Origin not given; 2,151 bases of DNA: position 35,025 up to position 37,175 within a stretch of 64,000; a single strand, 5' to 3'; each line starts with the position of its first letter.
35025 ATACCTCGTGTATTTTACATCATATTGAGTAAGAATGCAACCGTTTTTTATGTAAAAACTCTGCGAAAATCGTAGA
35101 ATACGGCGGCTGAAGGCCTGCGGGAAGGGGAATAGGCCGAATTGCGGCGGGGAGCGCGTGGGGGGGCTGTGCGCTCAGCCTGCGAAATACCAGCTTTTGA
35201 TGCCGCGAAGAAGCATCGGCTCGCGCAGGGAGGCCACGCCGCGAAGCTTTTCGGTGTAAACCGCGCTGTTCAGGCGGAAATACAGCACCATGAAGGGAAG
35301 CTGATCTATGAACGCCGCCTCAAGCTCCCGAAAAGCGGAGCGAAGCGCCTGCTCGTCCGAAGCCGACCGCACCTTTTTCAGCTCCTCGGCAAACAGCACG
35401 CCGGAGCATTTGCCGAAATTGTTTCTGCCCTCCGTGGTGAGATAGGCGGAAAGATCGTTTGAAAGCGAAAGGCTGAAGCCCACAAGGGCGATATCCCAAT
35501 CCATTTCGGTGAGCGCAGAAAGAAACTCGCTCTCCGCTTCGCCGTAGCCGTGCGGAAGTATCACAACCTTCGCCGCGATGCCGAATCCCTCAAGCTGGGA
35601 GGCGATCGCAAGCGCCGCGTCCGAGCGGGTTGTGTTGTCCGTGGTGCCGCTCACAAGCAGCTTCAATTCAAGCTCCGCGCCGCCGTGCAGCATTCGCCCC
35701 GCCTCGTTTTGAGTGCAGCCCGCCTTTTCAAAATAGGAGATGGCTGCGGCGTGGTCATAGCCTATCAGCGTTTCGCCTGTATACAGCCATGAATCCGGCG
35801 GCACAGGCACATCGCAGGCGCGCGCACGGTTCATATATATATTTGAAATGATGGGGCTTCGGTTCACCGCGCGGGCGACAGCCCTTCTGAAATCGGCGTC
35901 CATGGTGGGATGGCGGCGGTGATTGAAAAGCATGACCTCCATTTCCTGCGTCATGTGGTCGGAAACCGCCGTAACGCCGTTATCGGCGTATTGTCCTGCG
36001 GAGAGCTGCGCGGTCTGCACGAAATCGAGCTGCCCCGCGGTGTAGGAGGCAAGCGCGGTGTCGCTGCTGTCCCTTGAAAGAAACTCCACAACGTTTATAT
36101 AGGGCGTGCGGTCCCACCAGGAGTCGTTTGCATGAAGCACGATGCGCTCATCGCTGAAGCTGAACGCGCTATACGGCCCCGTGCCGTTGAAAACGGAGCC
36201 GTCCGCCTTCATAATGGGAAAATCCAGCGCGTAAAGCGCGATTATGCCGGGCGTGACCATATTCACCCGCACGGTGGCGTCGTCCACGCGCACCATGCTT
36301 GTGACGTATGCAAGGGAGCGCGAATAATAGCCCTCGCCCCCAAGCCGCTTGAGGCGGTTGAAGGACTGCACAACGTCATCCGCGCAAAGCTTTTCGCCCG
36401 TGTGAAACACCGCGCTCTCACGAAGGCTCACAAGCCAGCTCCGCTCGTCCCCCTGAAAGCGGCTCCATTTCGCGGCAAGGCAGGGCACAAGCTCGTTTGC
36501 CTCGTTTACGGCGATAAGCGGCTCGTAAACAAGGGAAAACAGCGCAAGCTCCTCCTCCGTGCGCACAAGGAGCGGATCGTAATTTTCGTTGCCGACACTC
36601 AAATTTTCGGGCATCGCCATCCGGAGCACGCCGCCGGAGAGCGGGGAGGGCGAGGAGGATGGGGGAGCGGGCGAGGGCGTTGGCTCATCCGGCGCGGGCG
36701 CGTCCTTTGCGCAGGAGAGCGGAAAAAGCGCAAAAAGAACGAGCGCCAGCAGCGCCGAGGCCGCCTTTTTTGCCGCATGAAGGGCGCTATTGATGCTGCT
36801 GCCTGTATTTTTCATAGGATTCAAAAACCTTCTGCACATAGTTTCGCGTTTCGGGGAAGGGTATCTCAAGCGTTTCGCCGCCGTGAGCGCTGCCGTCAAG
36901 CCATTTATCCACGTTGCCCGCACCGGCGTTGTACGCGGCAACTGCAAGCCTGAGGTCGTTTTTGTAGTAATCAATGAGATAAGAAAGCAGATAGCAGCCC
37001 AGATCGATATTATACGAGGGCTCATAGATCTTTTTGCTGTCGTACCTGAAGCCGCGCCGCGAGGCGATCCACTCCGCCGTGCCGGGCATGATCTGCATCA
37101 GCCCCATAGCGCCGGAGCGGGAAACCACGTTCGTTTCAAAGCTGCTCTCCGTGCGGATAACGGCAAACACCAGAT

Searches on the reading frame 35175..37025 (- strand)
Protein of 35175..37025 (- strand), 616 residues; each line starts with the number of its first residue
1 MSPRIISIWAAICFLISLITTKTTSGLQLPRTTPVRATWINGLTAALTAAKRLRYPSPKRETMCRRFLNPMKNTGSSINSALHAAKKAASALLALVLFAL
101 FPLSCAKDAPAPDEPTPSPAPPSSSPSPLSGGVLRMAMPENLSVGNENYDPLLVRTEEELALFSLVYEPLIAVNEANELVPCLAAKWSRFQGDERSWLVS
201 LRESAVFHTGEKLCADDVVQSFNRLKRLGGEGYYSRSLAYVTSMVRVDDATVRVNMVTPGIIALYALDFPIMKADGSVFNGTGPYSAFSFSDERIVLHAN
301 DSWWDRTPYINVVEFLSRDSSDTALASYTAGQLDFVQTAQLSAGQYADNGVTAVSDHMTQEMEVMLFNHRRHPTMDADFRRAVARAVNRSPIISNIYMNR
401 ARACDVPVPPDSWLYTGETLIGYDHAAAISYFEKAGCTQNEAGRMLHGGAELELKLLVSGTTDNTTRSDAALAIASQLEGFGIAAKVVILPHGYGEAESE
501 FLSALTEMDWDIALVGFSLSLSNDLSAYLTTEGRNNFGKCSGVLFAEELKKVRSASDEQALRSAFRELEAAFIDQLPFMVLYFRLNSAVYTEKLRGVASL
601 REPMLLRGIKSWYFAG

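Call 19: search_protein_families(library=pfam, proteins=[window:35175-37025:-], max_evalue=0.00001)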
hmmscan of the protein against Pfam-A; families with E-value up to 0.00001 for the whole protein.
window:35175-37025:- (616 aa): 1 family
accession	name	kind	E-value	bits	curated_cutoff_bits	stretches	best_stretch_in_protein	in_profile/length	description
PF00496.27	SBP_bac_5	-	2.7e-50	172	32.4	1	178-531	1-360/368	Bacterial extracellular solute-binding proteins, family 5 Middle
